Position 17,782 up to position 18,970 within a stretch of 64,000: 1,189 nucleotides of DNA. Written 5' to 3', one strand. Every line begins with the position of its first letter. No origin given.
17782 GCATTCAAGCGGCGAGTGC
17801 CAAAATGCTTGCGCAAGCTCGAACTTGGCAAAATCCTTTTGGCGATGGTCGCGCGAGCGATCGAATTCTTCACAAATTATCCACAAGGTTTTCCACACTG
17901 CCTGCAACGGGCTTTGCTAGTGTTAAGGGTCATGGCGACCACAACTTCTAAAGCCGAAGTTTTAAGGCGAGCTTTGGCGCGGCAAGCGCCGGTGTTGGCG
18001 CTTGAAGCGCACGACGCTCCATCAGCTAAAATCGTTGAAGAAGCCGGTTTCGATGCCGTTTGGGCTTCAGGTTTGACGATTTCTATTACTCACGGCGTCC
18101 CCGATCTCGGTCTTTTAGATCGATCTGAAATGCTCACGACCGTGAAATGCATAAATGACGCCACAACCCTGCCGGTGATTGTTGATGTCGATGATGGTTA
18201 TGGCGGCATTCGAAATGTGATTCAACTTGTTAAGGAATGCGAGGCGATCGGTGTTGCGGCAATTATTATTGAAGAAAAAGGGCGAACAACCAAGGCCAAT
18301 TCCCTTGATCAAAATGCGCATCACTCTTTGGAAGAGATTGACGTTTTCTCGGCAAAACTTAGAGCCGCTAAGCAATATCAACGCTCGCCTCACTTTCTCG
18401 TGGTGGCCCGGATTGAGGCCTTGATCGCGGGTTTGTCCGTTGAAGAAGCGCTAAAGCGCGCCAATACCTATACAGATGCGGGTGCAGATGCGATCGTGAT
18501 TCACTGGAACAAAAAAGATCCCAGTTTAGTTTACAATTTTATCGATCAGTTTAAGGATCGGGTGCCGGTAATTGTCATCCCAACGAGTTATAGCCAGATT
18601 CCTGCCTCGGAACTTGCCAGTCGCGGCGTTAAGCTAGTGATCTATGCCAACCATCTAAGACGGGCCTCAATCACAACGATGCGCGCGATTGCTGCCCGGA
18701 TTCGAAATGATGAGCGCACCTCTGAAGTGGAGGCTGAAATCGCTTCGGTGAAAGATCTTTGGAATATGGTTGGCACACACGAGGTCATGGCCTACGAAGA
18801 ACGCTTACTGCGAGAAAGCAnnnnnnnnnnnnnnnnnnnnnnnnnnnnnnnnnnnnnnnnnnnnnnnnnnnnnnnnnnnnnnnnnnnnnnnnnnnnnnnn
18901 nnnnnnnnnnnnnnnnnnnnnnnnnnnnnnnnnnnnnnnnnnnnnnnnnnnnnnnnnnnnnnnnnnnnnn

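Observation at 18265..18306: PEP-mutase signature is non-canonical: EEK-x6-NS instead of EDK-x5-NS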

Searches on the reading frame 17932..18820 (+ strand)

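Call 7: search_solved_structures(query=window:17932-18820:+, show_alignments=4, max_evalue=0.00001)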
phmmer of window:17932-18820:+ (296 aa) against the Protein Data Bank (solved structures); distinct sequences matched with E-value up to 0.00001: 22.
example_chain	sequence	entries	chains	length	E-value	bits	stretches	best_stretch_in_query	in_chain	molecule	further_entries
5unc_A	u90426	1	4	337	1.7e-60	207.8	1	18-294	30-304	PHOSPHOENOLPYRUVATE PHOSPHOMUTASE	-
1m1b_A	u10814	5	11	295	5.6e-60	206.2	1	1-293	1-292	PHOSPHOENOLPYRUVATE PHOSPHOMUTASE | PROTEIN (PHOSPHOENOLPYRUVATE MUTASE)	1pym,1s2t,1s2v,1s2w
1s2u_A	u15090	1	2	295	7.2e-59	202.5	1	1-293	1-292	Phosphoenolpyruvate phosphomutase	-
2dua_A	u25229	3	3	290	4.1e-58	200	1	7-293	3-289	Phosphonopyruvate hydrolase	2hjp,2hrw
9hra_A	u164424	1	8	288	1.5e-26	96.5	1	6-258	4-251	2-methylisocitrate lyase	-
9hgk_A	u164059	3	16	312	1.8e-26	96.3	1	6-257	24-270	2-methylisocitrate lyase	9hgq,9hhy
4iqd_A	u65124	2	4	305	3.5e-26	95.3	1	13-283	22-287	Carboxyvinyl-carboxyphosphonate phosphorylmutase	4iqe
9hgo_A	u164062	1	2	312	4.4e-26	95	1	6-257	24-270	2-methylisocitrate lyase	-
9hhs_A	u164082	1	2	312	6.1e-26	94.5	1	6-257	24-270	2-methylisocitrate lyase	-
1o5q_A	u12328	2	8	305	4.2e-25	91.8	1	6-259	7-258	Probable methylisocitrate lyase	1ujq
6t4v_C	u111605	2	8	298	7.7e-22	81.1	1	5-283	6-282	2-methylisocitrate lyase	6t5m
3eoo_A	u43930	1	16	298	1e-21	80.7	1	10-291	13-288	Methylisocitrate lyase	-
1xg3_A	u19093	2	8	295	1.5e-21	80.1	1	8-254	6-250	Probable methylisocitrate lyase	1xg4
1mum_A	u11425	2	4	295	2.1e-21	79.7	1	8-254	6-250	2-methylisocitrate lyase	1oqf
1zlp_A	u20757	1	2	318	2.1e-20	76.4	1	2-190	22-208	petal death protein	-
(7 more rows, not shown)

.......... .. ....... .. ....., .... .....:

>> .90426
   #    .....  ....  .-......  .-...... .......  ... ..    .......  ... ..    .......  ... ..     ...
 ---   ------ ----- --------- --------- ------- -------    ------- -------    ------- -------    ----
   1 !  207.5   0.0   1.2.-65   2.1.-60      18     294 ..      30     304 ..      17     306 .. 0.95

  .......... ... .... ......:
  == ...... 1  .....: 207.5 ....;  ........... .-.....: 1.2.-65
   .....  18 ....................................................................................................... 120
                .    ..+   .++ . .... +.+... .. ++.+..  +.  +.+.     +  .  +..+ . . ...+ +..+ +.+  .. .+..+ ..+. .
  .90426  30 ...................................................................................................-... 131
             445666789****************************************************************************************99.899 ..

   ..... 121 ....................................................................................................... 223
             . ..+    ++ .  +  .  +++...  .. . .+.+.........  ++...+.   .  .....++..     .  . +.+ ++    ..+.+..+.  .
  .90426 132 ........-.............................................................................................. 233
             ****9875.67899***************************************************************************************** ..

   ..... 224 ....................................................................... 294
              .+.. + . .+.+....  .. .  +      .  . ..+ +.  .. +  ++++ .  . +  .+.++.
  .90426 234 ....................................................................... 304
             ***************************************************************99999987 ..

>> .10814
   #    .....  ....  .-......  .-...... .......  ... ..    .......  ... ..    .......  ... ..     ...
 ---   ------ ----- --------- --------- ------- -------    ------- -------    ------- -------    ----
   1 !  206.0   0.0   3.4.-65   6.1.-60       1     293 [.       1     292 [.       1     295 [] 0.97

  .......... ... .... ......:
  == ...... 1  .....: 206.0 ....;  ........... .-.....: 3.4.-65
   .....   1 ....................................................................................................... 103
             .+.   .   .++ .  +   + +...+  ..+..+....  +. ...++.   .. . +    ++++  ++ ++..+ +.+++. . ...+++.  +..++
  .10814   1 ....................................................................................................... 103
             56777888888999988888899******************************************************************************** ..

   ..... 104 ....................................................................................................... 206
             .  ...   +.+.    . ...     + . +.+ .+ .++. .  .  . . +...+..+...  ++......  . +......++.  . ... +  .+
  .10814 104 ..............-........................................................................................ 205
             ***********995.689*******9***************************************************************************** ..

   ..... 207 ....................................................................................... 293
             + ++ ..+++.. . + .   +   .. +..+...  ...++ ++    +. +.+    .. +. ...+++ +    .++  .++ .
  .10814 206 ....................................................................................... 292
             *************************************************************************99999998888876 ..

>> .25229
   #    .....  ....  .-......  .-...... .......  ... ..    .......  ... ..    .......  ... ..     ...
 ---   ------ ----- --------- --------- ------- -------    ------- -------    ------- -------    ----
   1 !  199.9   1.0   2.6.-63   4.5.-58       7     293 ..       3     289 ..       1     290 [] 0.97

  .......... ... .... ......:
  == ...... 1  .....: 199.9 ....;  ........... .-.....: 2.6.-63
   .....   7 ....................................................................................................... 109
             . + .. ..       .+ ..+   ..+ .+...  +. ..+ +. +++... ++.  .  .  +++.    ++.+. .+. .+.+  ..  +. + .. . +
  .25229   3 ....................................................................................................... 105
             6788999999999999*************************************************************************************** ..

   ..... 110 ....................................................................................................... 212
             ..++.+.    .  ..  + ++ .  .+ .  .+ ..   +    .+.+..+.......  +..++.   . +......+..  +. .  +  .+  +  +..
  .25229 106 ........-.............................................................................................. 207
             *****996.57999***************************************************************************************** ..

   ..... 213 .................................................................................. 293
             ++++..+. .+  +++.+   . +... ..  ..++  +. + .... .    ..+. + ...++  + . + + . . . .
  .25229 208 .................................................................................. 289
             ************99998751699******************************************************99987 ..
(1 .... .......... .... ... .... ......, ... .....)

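Call 23: search_protein_representatives(protein=window:17932-18820:+)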
Query: 296 residues. Proteins with E-value up to 0.001 (for the whole library): 7143; up to 1e-10: 3061; up to 1e-30: 449. The best 150 are listed.
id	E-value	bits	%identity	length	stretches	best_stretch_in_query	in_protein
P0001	1.9e-185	630.6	100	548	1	1-296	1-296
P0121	6.7e-66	238.7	44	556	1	5-292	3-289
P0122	1.8e-64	234.0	45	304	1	5-286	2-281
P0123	4.5e-64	232.7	43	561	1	6-293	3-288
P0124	5.0e-64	232.6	44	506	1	6-294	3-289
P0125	2.3e-63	230.4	43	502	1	7-293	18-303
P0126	7.8e-63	228.7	43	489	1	24-291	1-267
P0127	2.5e-62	227.0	41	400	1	8-293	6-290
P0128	3.5e-62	226.5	41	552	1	1-293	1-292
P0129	3.0e-60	220.2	41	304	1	6-284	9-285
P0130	3.6e-60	219.9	43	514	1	6-282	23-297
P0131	1.1e-59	218.3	41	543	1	7-289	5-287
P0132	2.5e-59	217.2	40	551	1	6-295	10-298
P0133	2.6e-59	217.1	41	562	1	7-292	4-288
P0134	5.3e-59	216.1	41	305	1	9-285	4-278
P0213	6.1e-50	186.4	42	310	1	6-288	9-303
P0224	8.2e-49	182.7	35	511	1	9-286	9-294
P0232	2.0e-48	181.4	40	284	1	14-281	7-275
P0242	4.5e-48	180.3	39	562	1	10-291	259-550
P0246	1.3e-47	178.7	43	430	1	35-281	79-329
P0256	1.5e-46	175.3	38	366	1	12-280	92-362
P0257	1.5e-46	175.3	39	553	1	10-286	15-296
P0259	1.6e-46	175.2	40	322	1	25-289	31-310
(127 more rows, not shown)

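Call 34: search_protein_families(library=ncbifam, proteins=[P0246, P0256, P0257, P0259, P0213, P0242, P0232, P0224, P0121, P0122], max_evalue=1e-20)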
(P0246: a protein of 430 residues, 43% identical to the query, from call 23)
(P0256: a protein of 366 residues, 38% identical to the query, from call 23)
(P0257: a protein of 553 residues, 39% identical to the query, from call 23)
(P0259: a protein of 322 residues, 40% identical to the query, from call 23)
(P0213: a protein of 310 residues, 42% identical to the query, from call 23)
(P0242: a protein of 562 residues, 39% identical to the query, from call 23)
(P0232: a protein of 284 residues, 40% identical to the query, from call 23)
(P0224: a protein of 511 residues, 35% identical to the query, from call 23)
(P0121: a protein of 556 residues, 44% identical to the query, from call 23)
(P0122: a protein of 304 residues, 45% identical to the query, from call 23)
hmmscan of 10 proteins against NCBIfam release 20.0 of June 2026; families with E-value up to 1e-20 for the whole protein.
P0246 (430 aa): 4 families
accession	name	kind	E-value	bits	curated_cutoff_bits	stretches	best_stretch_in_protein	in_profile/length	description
TIGR02320.1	PEP_mutase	equivalog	2.7e-111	371.1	319.55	1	53-331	9-283/284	phosphoenolpyruvate mutase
TIGR02321.1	Pphn_pyruv_hyd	equivalog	1.8e-52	178.3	374.4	1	58-331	11-279/290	phosphonopyruvate hydrolase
TIGR02317.1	prpB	equivalog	1.2e-27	96.8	354.4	1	80-323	30-265/285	methylisocitrate lyase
NF008455.0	PRK11320.1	equivalog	6.8e-22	78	353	1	82-324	38-273/295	methylisocitrate lyase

P0256 (366 aa): 4 families
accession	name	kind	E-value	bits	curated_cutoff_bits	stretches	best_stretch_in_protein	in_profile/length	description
TIGR02320.1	PEP_mutase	equivalog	2.3e-113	377.9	319.55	1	83-365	2-283/284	phosphoenolpyruvate mutase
TIGR02321.1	Pphn_pyruv_hyd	equivalog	3.4e-37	128.1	374.4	1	81-360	6-274/290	phosphonopyruvate hydrolase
TIGR02317.1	prpB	equivalog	2.6e-29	102.3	354.4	1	80-340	3-248/285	methylisocitrate lyase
NF008455.0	PRK11320.1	equivalog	2.3e-21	76.3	353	1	82-270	11-188/295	methylisocitrate lyase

P0257 (553 aa): 3 families
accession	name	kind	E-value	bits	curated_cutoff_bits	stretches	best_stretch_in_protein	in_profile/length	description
TIGR02320.1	PEP_mutase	equivalog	1.2e-86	290.2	319.55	1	16-291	1-281/284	phosphoenolpyruvate mutase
TIGR02321.1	Pphn_pyruv_hyd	equivalog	9.9e-45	152.9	374.4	1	26-295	17-281/290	phosphonopyruvate hydrolase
TIGR02317.1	prpB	equivalog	2.9e-28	98.9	354.4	1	15-298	4-278/285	methylisocitrate lyase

P0259 (322 aa): 4 families
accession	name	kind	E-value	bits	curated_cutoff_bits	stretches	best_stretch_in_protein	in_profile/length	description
TIGR02320.1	PEP_mutase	equivalog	7.3e-94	313.9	319.55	1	24-303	8-282/284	phosphoenolpyruvate mutase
TIGR02321.1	Pphn_pyruv_hyd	equivalog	8.3e-47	159.7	374.4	1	19-303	9-278/290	phosphonopyruvate hydrolase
TIGR02317.1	prpB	equivalog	3e-28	98.8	354.4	1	15-308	4-277/285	methylisocitrate lyase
NF008455.0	PRK11320.1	equivalog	1.1e-22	80.7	353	1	51-305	35-281/295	methylisocitrate lyase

P0213 (310 aa): 4 families
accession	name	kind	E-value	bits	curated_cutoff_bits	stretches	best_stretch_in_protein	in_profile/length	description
TIGR02320.1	PEP_mutase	equivalog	4.4e-88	294.9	319.55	1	14-297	1-282/284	phosphoenolpyruvate mutase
TIGR02321.1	Pphn_pyruv_hyd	equivalog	2.5e-38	131.9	374.4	1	8-271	1-252/290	phosphonopyruvate hydrolase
TIGR02317.1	prpB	equivalog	1.1e-26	93.7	354.4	1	11-304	2-279/285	methylisocitrate lyase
NF008455.0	PRK11320.1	equivalog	1.1e-21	77.3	353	1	43-281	35-263/295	methylisocitrate lyase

P0242 (562 aa): 4 families
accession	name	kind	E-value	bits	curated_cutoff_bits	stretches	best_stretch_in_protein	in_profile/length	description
TIGR02320.1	PEP_mutase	equivalog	6.2e-103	343.7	319.55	1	260-540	1-281/284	phosphoenolpyruvate mutase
TIGR02321.1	Pphn_pyruv_hyd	equivalog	1.9e-50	171.6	374.4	1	260-548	7-285/290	phosphonopyruvate hydrolase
TIGR02317.1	prpB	equivalog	6.2e-36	124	354.4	1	259-547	4-278/285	methylisocitrate lyase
NF008455.0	PRK11320.1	equivalog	4e-25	88.6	353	1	279-546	24-284/295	methylisocitrate lyase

P0232 (284 aa): 4 families
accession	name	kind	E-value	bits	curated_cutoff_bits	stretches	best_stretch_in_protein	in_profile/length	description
TIGR02320.1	PEP_mutase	equivalog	1.5e-93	312.9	319.55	1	4-277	1-283/284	phosphoenolpyruvate mutase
TIGR02321.1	Pphn_pyruv_hyd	equivalog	4.9e-48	163.7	374.4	1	5-274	8-276/290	phosphonopyruvate hydrolase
TIGR02317.1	prpB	equivalog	1.9e-31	109.4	354.4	1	3-273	4-269/285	methylisocitrate lyase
NF008455.0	PRK11320.1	equivalog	1.4e-26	93.5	353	1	3-272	10-275/295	methylisocitrate lyase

P0224 (511 aa): 5 families
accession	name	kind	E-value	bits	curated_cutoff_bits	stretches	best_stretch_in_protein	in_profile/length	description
TIGR02320.1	PEP_mutase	equivalog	4.8e-98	327.6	319.55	1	11-291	1-283/284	phosphoenolpyruvate mutase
TIGR02321.1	Pphn_pyruv_hyd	equivalog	3.4e-55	187.2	374.4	1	16-296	12-284/290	phosphonopyruvate hydrolase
TIGR02317.1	prpB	equivalog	4.6e-38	131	354.4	1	10-298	4-280/285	methylisocitrate lyase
NF008455.0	PRK11320.1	equivalog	2.9e-27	95.7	353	1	23-300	23-290/295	methylisocitrate lyase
TIGR02319.1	CPEP_Pphonmut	equivalog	8.9e-24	84.2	420.05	1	12-216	9-202/294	carboxyvinyl-carboxyphosphonate phosphorylmutase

P0121 (556 aa): 5 families
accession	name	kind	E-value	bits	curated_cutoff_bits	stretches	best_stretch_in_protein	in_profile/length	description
TIGR02320.1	PEP_mutase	equivalog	4e-86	288.5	319.55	1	11-279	3-282/284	phosphoenolpyruvate mutase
TIGR02321.1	Pphn_pyruv_hyd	equivalog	4.9e-78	262.2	374.4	1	22-290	20-289/290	phosphonopyruvate hydrolase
TIGR02317.1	prpB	equivalog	2.5e-54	184.4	354.4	1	6-288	2-281/285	methylisocitrate lyase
NF008455.0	PRK11320.1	equivalog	2.9e-42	144.9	353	1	2-279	4-279/295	methylisocitrate lyase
TIGR02319.1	CPEP_Pphonmut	equivalog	1.2e-36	126.5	420.05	1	4-256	3-253/294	carboxyvinyl-carboxyphosphonate phosphorylmutase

P0122 (304 aa): 5 families
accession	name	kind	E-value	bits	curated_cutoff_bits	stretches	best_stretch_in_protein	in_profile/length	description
TIGR02320.1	PEP_mutase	equivalog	6.8e-89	297.6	319.55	1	8-275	1-280/284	phosphoenolpyruvate mutase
TIGR02321.1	Pphn_pyruv_hyd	equivalog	1.6e-77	260.5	374.4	1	6-282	5-283/290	phosphonopyruvate hydrolase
TIGR02317.1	prpB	equivalog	4.8e-47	160.5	354.4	1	6-279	3-274/285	methylisocitrate lyase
NF008455.0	PRK11320.1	equivalog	5.2e-35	121.1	353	1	9-274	12-276/295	methylisocitrate lyase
TIGR02319.1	CPEP_Pphonmut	equivalog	4.6e-34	118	420.05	1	7-265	7-264/294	carboxyvinyl-carboxyphosphonate phosphorylmutase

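Call 69: find_related_loci(query=window:17932-18820:+, collection=genome_contigs, flank=6000)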
Query window:17932-18820:+ (296 aa) in genome_contigs; peptide patterns used: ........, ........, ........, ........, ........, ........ (x = any residue, [..] = any of these).
219 stretches matched a pattern; 81 encode a relative of the query (tblastn E <= 1e-3); the best 80 are kept; 80 distinct loci.
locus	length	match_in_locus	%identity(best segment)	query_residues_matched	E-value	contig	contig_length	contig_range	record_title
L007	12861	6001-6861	45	6-294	2e-71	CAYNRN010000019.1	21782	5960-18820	MAG TPA_asm: uncultured Planctomycetales bacterium isolate SRP098346_co1_174 genome assembly, contig: NODE_2193_length_2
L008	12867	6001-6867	44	6-296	3e-68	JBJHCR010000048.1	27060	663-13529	MAG: Vulcanimicrobiota bacterium isolate SF2967_J5348.metabat_sens.001 NODE_1795_length_27060_cov_1.201871, whole genome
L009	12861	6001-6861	41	6-293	8e-68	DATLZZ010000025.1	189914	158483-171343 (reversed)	MAG TPA_asm: Candidatus Xenobia bacterium isolate SMAG_U13312 k141_513194, whole genome shotgun sequence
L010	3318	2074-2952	42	1-293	2e-67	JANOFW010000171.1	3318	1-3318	MAG: Planctomycetia bacterium isolate SOY_64_metabat_345 SOY_64_k141_2093263, whole genome shotgun sequence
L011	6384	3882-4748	43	4-294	9e-67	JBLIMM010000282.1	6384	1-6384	MAG: Pseudohongiellaceae bacterium isolate 3300053785_87 Ga0535658_0039310, whole genome shotgun sequence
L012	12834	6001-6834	43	2-281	4e-66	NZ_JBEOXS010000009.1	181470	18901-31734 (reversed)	Streptomyces sp. NPDC002055 NPDC002055_79_F11.ctg-0009, whole genome shotgun sequence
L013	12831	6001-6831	43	6-284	8e-66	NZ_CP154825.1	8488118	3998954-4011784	Actinokineospora auranticolor strain DSM 44650 chromosome, complete genome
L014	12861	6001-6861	42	6-293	1e-69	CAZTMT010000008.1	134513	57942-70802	MAG TPA_asm: uncultured Clostridia bacterium isolate binchicken_co30_143 genome assembly, contig: NODE_147_length_134513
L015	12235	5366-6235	41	3-293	9e-66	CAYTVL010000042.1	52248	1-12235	MAG TPA_asm: uncultured Enterobacteriaceae bacterium isolate binchicken_co185_232 genome assembly, contig: NODE_814_leng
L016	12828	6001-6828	41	7-284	1e-64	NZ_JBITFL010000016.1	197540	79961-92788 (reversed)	Nocardia sp. NPDC051052 NPDC051052_415_B8.ctg-0016, whole genome shotgun sequence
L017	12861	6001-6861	42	5-293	9e-65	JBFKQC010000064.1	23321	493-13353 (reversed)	MAG: Rhodobacter sp. isolate Mix_sand22.2022.08.G.8 k141_5065311_length_23321_cov_11.0000, whole genome shotgun sequence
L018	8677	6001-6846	43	11-293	2e-64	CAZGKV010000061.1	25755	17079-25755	MAG TPA_asm: uncultured Planctomycetales bacterium isolate binchicken_co21_415 genome assembly, contig: NODE_830_length_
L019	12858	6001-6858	42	7-294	2e-64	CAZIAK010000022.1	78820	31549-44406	MAG TPA_asm: uncultured Phycisphaerales bacterium isolate binchicken_co46_894 genome assembly, contig: NODE_473_length_7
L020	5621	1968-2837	40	6-293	2e-64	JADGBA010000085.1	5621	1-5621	MAG: Candidatus Omnitrophota bacterium isolate nS315bin20 nS315_bin20_NODE_9295_length_5621_cov_4.176069, whole genome s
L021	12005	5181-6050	41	3-293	4e-64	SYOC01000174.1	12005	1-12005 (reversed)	MAG: Proteobacteria bacterium isolate F1-80-MAGs139 F1-80__c313512, whole genome shotgun sequence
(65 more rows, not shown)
